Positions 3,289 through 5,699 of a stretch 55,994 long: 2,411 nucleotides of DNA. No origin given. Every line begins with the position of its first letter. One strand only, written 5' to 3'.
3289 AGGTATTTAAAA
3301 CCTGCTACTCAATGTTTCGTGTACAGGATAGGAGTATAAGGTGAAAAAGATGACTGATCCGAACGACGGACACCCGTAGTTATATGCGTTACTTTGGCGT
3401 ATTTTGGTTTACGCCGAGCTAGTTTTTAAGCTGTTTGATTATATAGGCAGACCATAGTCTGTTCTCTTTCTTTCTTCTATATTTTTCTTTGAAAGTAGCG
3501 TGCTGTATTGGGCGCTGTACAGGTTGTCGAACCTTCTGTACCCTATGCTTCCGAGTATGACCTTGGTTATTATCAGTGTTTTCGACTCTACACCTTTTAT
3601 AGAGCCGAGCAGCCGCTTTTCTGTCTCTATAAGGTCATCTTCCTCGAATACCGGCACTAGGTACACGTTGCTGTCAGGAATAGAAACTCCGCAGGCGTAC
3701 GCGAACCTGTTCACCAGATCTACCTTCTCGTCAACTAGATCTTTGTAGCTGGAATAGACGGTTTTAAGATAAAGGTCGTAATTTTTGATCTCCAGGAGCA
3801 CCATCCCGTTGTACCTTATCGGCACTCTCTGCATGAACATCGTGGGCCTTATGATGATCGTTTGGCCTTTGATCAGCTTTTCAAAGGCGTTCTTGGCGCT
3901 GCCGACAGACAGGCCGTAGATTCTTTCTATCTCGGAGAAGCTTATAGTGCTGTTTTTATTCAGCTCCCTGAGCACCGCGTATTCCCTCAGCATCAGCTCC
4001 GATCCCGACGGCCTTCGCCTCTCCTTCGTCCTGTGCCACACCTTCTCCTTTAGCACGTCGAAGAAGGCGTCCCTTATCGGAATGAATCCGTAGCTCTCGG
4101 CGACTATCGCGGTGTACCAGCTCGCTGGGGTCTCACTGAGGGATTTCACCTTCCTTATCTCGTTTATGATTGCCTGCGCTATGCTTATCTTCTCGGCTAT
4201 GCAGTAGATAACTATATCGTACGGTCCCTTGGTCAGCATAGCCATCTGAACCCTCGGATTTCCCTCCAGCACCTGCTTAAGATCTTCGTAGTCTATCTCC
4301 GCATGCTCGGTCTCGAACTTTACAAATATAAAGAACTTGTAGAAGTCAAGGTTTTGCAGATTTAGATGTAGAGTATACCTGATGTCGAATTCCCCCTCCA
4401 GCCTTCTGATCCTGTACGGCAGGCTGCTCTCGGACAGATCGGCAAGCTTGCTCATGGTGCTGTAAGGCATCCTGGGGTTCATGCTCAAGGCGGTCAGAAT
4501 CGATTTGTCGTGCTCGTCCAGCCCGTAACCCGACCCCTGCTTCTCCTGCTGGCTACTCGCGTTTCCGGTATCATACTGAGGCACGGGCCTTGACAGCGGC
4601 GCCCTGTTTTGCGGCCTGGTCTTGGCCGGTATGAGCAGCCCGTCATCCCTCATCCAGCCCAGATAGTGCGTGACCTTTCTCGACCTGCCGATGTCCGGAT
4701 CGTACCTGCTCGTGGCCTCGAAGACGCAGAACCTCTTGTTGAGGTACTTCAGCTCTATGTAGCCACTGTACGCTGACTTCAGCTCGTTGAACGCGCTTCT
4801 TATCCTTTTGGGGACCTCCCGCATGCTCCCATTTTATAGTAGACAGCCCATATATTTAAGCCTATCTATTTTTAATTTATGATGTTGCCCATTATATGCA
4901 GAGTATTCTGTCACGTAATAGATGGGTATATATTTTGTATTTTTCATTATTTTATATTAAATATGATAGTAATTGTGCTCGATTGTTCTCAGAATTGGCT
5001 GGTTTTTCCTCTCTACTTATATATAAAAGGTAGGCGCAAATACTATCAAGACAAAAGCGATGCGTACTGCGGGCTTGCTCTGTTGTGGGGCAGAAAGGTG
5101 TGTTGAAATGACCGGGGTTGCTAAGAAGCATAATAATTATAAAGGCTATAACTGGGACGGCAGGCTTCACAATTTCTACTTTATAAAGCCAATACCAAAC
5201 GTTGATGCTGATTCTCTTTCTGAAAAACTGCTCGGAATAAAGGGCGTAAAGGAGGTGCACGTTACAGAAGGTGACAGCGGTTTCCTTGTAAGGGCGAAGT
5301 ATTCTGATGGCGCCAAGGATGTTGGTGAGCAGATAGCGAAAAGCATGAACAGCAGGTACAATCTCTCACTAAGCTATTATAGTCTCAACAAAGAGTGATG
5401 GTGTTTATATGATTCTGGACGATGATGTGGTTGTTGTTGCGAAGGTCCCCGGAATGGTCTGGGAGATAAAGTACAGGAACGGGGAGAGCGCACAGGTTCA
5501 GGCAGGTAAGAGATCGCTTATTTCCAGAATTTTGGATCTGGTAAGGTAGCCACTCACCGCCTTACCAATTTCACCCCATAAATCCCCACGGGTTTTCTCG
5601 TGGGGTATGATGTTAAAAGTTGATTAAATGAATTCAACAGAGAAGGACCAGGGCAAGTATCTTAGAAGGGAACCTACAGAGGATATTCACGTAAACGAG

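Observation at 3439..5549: Duplicated three-gene module: tandem Lrp-like regulator divergent from a RAM-like protein plus microprotein (copy 1; copy 2 at 39308-40904)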

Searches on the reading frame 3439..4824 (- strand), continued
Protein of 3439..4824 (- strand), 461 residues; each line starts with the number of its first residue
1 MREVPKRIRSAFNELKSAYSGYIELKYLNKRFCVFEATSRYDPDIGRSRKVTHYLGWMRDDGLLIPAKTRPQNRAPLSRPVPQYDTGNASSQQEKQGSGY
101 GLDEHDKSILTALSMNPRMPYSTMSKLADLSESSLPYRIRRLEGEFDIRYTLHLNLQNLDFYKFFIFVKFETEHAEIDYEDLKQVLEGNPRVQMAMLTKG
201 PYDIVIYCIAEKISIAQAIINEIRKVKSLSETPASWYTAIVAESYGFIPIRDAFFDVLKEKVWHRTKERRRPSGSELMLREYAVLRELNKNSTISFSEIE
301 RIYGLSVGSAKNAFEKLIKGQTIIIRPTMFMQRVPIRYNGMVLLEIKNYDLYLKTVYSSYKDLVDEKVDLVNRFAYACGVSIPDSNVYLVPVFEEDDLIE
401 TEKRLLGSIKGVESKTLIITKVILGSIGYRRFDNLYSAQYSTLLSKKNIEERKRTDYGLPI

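Call 80: fold_search(model_id=the predicted structure, library=pdb)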
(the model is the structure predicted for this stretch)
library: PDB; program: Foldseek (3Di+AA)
matches with E <= 10: 1455; with E <= 0.001: 69
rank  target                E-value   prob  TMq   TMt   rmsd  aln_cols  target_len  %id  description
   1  4ch7                  3.7e-11  1.00  0.46  0.64  11.4       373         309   13  Crystal structure of the siroheme decarboxylase NirDL (released 2014-07-30)
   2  4czc                  1.5e-10  1.00  0.45  0.65  11.2       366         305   11  Crystal structure of the siroheme decarboxylase NirDL in co-complex with iron-uroporphyrin III analogue (released 2014-07-30)
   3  2cyy                  1.5e-06  1.00  0.28  0.78   4.4       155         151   24  Crystal structure of PH1519 from Pyrococcus horikosii OT3 (released 2006-09-19)
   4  2e1c_MODEL_1_A        4.3e-06  1.00  0.27  0.78   2.9       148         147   24  Structure of Putative HTH-type transcriptional regulator PH1519/DNA Complex (released 2007-12-04)
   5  2qz8_A                7.1e-06  1.00  0.25  0.71   3.3       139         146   19  Crystal structure of Mycobacterium tuberculosis Leucine response regulatory protein (LrpA) (released 2007-11-06)
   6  2p5v_G                7.1e-06  1.00  0.26  0.69   4.0       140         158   20  Crystal Structure of Transcriptional Regulator NMB0573 from Neisseria Meningitidis (released 2007-04-03)
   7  2znz_C                9.9e-06  1.00  0.26  0.75   3.4       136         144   24  Crystal structure of FFRP (released 2009-03-17)
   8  7fby                  1.0e-05  1.00  0.26  0.70   3.3       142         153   27  Crystal Structure of PH0140 from Pyrococcus horikosii OT3 (released 2022-07-20)
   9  1ri7                  1.2e-05  1.00  0.26  0.75   3.5       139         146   24  crystal structure of a protein in the LRP/ASNC family from the hyperthermophilic archaeon Pyrococcus sp. OT3 (released 2004-03-09)
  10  2p6t_F                1.4e-05  1.00  0.26  0.70   3.9       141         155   20  CRYSTAL STRUCTURE OF TRANSCRIPTIONAL REGULATOR NMB0573 and L-LEUCINE COMPLEX FROM NEISSERIA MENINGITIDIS (released 2007-04-03)
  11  2p5v_C                1.4e-05  1.00  0.25  0.69   4.0       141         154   21  Crystal Structure of Transcriptional Regulator NMB0573 from Neisseria Meningitidis (released 2007-04-03)
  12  2cg4_A                1.4e-05  1.00  0.26  0.71   3.0       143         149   26  Structure of E.coli AsnC (released 2006-04-04)
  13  2gqq_C                1.6e-05  1.00  0.26  0.68   3.8       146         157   24  Crystal Structure of E. coli Leucine-responsive regulatory protein (Lrp) (released 2007-03-06)
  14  2pmh                  1.8e-05  1.00  0.26  0.71   3.2       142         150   22  Crystal structure of Thr132Ala of ST1022 from Sulfolobus tokodaii (released 2008-04-22)
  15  9w4w                  1.9e-05  1.00  0.25  0.71   3.4       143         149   26  Structure of transcription factor in complex with L-Ile (released 2026-03-25)
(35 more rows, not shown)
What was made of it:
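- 3439..4824 (-): Regulator 1 (461 aa). Residues 1-68 form an N-terminal transposase-N-terminus-like domain. Residues 69-99 are a disordered linker. Residues ~100-258 are Lrp unit 1 (wHTH+RAM). The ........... linker follows, then Lrp unit 2 at residues ~272-445. Foldseek hits NirDL over 373 columns (E=3.7e-11) and single Lrp/AsnC structures at TM 0.7-0.78 (call 80).
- Closest known: Fused double-Lrp proteins NirDL / AhbA-AhbB. Same: This is the top Foldseek hit over both units (call 80).
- Foldseek top hit is the fused double-Lrp NirDL, then about 40 single Lrp/AsnC regulators (call 80). The best structural match of the model is NirDL (E=3.7e-11, 373 aligned columns, call 80). Sequence identity to NirDL is 11-13% (call 80).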

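Call 86: search_protein_families(library=pfam, proteins=[L034:2144-2434:-, L037:4547-5929:+], max_evalue=0.001)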
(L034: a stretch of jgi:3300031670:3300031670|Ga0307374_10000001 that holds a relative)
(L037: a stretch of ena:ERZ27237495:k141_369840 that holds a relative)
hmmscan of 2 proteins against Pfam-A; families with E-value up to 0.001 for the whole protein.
L034:2144-2434:- (96 aa): 0 families

L037:4547-5929:+ (460 aa): 0 families

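Call 89: search_protein_families(library=padloc, proteins=[window:3439-4824:-], max_evalue=0.1)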
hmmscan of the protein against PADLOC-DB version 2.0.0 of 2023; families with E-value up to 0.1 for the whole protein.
window:3439-4824:- (461 aa): 0 families

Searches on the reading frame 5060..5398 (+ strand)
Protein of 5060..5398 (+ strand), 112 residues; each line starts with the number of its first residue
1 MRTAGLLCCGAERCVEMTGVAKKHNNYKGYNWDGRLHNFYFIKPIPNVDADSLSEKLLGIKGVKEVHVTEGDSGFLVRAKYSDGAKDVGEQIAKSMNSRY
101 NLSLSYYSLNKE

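Call 3: search_protein_families(library=pfam, proteins=[window:5060-5398:+], max_evalue=1)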
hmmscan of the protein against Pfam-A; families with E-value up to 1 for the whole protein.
window:5060-5398:+ (112 aa): 2 families
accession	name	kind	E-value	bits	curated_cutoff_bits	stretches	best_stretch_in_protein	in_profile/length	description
PF01037.27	AsnC_trans_reg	-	0.0042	17.4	25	1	49-84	10-45/73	Lrp/AsnC ligand binding domain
PF21987.2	YajR_YAM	-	0.089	13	26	1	46-71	8-33/56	YajR YAM domain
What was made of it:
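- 5108..5398 (+): Stand-alone RAM-domain protein 1 (96 aa). The ORF is open from ATG 5060. An AGGTG Shine-Dalgarno-like motif lies 9 nt before 5108. Weak PF01037 hit (call 3).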

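Call 4: search_protein_families(library=ncbifam, proteins=[window:5060-5398:+], max_evalue=1)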
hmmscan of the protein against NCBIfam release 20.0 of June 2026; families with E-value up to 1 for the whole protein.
window:5060-5398:+ (112 aa): 1 family
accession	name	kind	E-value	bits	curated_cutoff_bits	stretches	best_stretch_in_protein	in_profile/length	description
NF040947.1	trans_reg_LysM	equivalog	0.097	12.5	180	1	29-79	53-103/136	HTH-type transcriptional regulator LysM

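Call 89: search_protein_families(library=padloc, proteins=[window:5108-5398:+], max_evalue=0.1)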
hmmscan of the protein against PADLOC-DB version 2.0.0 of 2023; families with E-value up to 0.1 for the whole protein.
window:5108-5398:+ (96 aa): 0 families

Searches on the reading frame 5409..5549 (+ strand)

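Call 3: search_protein_families(library=pfam, proteins=[window:5409-5549:+], max_evalue=1)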
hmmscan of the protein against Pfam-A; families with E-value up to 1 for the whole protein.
window:5409-5549:+ (46 aa): 1 family
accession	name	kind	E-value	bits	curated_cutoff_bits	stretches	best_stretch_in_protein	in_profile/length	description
PF12139.13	APS-reductase_C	-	0.038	14.6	25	1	6-31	13-38/82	Adenosine-5'-phosphosulfate reductase beta subunit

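Call 4: search_protein_families(library=ncbifam, proteins=[window:5409-5549:+], max_evalue=1)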
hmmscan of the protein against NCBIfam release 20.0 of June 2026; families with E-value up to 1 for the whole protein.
window:5409-5549:+ (46 aa): 1 family
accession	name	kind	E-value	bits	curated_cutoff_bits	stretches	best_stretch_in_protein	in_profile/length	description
TIGR02060.1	aprB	equivalog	0.14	12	135.65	1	7-33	77-103/132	adenylyl-sulfate reductase subunit beta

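Call 89: search_protein_families(library=padloc, proteins=[window:5409-5549:+], max_evalue=0.1)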
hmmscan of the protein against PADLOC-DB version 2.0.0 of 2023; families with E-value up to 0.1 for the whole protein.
window:5409-5549:+ (46 aa): 0 families
